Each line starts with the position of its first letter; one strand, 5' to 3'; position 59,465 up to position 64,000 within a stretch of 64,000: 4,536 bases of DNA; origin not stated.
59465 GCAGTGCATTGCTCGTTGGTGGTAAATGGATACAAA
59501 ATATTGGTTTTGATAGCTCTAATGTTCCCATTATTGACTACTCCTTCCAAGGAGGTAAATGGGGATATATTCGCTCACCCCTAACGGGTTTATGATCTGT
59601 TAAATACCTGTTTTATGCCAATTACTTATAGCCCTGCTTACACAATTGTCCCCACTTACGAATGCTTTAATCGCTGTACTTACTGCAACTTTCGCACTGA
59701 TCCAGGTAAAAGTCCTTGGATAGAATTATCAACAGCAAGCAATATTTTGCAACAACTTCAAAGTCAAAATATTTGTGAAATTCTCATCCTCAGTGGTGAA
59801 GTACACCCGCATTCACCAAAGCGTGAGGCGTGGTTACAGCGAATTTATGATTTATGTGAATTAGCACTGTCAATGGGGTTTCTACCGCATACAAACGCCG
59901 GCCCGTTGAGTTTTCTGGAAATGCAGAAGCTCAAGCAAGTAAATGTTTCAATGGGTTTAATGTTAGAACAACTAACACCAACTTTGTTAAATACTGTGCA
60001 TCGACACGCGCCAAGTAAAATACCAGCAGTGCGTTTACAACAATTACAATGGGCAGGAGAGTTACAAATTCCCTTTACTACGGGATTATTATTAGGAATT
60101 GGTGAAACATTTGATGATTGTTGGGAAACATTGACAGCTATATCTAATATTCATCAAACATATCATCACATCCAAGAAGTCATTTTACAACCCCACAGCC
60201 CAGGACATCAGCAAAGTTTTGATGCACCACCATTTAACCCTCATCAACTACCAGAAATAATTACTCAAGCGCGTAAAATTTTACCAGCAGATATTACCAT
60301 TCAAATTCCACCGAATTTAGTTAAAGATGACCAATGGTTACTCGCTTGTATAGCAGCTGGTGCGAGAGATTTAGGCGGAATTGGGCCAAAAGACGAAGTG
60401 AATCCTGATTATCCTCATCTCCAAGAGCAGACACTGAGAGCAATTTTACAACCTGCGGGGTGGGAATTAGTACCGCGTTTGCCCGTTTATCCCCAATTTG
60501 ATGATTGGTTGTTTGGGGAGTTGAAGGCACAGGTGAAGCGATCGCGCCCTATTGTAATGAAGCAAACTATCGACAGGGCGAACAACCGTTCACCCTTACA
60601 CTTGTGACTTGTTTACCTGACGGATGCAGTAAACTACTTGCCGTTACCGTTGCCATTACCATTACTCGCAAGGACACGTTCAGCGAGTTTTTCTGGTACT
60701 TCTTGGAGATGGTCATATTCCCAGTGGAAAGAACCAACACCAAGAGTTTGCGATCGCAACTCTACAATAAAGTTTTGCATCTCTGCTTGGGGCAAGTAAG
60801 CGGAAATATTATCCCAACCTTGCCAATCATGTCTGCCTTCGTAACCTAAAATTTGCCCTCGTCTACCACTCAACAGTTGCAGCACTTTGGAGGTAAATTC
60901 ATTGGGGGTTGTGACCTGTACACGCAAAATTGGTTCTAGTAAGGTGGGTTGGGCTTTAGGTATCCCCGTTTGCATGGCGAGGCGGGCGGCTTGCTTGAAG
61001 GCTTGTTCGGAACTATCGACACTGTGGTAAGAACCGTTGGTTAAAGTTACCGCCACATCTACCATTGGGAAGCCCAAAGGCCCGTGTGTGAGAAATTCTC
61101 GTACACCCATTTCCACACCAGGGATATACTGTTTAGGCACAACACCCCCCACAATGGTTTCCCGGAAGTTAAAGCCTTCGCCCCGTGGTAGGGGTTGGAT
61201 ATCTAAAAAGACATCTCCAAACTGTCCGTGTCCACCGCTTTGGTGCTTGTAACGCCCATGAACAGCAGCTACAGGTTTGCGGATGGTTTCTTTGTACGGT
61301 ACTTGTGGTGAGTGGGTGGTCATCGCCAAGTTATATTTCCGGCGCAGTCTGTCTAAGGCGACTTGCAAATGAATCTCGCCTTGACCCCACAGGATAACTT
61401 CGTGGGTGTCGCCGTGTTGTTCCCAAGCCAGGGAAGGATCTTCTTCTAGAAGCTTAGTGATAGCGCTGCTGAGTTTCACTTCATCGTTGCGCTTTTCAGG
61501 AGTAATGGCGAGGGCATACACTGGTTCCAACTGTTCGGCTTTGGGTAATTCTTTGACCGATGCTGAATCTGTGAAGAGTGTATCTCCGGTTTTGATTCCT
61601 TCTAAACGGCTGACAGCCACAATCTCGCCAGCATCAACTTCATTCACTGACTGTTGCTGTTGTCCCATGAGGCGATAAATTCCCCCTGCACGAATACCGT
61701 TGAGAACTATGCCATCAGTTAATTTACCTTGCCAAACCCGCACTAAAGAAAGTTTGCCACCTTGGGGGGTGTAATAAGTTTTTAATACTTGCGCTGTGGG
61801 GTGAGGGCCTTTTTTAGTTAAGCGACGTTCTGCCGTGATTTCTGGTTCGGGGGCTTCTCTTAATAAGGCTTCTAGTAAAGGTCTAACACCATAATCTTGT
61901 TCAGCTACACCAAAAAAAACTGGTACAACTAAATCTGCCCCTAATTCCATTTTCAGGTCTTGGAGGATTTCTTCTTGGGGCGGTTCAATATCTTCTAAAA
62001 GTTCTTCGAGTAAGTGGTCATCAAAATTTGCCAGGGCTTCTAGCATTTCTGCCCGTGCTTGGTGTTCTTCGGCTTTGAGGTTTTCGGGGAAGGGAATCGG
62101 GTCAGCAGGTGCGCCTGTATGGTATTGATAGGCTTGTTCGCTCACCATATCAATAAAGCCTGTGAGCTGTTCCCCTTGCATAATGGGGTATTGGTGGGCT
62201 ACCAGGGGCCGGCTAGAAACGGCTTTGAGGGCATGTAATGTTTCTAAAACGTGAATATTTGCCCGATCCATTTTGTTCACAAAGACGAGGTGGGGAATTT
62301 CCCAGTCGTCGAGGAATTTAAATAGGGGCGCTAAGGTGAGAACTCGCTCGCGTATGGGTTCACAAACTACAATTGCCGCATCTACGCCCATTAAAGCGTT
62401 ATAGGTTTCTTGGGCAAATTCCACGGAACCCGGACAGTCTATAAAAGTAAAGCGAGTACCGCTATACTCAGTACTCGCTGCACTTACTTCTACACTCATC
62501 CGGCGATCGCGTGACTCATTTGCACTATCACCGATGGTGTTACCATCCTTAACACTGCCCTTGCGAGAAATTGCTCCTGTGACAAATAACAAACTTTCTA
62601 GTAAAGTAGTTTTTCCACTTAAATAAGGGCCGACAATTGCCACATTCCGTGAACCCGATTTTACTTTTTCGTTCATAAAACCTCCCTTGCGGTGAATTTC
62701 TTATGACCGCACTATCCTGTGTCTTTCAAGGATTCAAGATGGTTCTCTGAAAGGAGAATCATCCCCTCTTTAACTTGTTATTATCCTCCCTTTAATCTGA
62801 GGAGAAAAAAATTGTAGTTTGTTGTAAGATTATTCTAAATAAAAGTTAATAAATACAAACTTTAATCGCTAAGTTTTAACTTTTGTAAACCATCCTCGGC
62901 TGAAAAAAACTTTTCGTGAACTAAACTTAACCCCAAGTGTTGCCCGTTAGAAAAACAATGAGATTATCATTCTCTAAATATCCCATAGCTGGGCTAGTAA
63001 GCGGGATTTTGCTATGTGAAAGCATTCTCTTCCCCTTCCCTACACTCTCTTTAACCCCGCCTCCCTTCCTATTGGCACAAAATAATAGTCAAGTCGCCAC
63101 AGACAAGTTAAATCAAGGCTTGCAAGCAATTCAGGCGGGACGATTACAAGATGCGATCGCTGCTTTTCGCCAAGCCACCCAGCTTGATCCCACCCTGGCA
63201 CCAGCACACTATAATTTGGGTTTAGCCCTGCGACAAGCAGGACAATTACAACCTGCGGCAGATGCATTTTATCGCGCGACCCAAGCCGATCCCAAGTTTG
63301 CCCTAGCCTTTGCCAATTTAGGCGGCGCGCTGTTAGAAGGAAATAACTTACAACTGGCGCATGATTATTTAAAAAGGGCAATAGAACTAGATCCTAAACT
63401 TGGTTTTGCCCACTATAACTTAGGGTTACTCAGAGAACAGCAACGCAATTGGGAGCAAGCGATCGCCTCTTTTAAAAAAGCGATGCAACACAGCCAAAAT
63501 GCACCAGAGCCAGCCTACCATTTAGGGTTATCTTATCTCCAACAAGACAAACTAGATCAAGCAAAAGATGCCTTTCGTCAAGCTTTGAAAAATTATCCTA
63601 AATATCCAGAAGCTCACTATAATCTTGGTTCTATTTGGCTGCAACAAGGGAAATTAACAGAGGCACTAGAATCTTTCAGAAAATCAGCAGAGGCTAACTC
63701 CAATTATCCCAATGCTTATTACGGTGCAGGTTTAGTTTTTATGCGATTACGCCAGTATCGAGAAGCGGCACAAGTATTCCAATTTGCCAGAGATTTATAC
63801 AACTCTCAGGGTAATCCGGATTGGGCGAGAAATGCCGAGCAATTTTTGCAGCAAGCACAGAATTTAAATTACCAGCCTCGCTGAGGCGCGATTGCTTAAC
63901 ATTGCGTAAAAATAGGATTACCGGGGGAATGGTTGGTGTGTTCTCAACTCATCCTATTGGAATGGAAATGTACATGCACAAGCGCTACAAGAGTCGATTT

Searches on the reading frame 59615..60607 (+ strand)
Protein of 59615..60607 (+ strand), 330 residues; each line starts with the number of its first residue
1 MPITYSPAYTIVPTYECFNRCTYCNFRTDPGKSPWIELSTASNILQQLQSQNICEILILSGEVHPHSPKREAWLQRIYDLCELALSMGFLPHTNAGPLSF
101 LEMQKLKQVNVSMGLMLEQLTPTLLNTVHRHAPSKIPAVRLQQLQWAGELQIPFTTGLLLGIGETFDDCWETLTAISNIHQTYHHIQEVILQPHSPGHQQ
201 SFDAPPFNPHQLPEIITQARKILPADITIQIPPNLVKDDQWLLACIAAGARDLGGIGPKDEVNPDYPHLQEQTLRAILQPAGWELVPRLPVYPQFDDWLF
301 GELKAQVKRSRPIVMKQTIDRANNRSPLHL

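Call 18: search_protein_families(library=pfam, proteins=[window:59615-60607:+], max_evalue=0.001)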
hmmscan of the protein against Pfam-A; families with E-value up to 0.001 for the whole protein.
window:59615-60607:+ (330 aa): 1 family
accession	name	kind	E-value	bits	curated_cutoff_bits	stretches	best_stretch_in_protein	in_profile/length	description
PF04055.27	Radical_SAM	-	7.3e-12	46.2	29.5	1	11-174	1-164/166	Radical SAM superfamily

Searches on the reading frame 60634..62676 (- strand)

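Call 18: search_protein_families(library=pfam, proteins=[window:60634-62676:-], max_evalue=0.001)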
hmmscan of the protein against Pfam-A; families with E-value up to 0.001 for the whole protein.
window:60634-62676:- (680 aa): 8 families
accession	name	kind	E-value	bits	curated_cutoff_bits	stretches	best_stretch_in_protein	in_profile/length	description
PF03764.24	EFG_IV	-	1.1e-40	138.6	24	1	457-576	1-121/121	Elongation factor G, domain IV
PF00009.33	GTP_EFTU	-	6.9e-34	117.5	26.5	1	9-276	3-187/188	Elongation factor Tu GTP binding domain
PF14492.12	EFG_III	-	1.8e-23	82.8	27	1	384-455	3-74/75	Elongation Factor G, domain III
PF00679.30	EFG_C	-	4.2e-22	78.4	27.9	1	579-667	2-88/89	Elongation factor G C-terminus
PF22042.2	EF-G_D2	-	1.1e-10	41.9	27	1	294-368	3-82/84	Elongation factor G domain 2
PF09439.16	SRPRB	-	5.9e-05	23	25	1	9-95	3-67/178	Signal recognition particle receptor beta subunit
PF03144.31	GTP_EFTU_D2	-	0.00046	21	30.3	0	307-367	1-72/73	Elongation factor Tu domain 2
PF01926.29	MMR_HSR1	-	0.0005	20.6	21.9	0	11-135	1-113/113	50S ribosome-binding GTPase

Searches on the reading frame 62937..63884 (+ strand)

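Call 18: search_protein_families(library=pfam, proteins=[window:62937-63884:+], max_evalue=0.001)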
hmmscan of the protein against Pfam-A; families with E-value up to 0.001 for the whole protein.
window:62937-63884:+ (315 aa): 24 families
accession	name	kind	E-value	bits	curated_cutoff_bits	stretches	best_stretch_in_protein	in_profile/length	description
PF00515.34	TPR_1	-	4e-40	134.5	27.8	5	224-257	1-34/34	Tetratricopeptide repeat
PF07719.23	TPR_2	-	4.9e-37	123.4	27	4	224-256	1-33/34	Tetratricopeptide repeat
PF13414.12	TPR_11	-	3.1e-36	123.2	26.8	4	65-98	5-38/42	TPR repeat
PF13432.12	TPR_16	-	2.1e-31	108.4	32.7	3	196-258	3-65/65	Tetratricopeptide repeat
PF13181.12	TPR_8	-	6.1e-29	98.1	25.7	1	194-222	5-33/34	Tetratricopeptide repeat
PF13431.12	TPR_17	-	1.4e-22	78.4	24.4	3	212-245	1-34/34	Tetratricopeptide repeat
PF14559.12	TPR_19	-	1.3e-20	73.9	25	3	201-258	2-59/68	Tetratricopeptide repeat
PF13424.12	TPR_12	-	1.6e-20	73.5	30.1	1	158-221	5-76/77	Tetratricopeptide repeat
PF13174.12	TPR_6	-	1.4e-17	63.5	26.3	1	194-222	4-32/33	Tetratricopeptide repeat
PF13428.12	TPR_14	-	2.7e-17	62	23.5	1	192-232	3-43/44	Tetratricopeptide repeat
PF25063.1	ARM_TT21_C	-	3.3e-15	56.9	35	1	103-225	77-199/209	Tetratricopeptide repeat protein 21 C-terminal ARM domain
PF13371.12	TPR_9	-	1.3e-12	48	35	0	133-190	6-63/73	Tetratricopeptide repeat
PF13176.12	TPR_7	-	5.5e-11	42.1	27.9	0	158-189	1-32/36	Tetratricopeptide repeat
PF12895.13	ANAPC3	-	2.6e-10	40.9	27.2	1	168-249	1-81/82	Anaphase-promoting complex, cyclosome, subunit 3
PF24575.1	TPR_Slam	-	6.8e-09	36.5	35.2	1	58-111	51-104/104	Surface lipoprotein assembly modifier, N-terminal TPR repeats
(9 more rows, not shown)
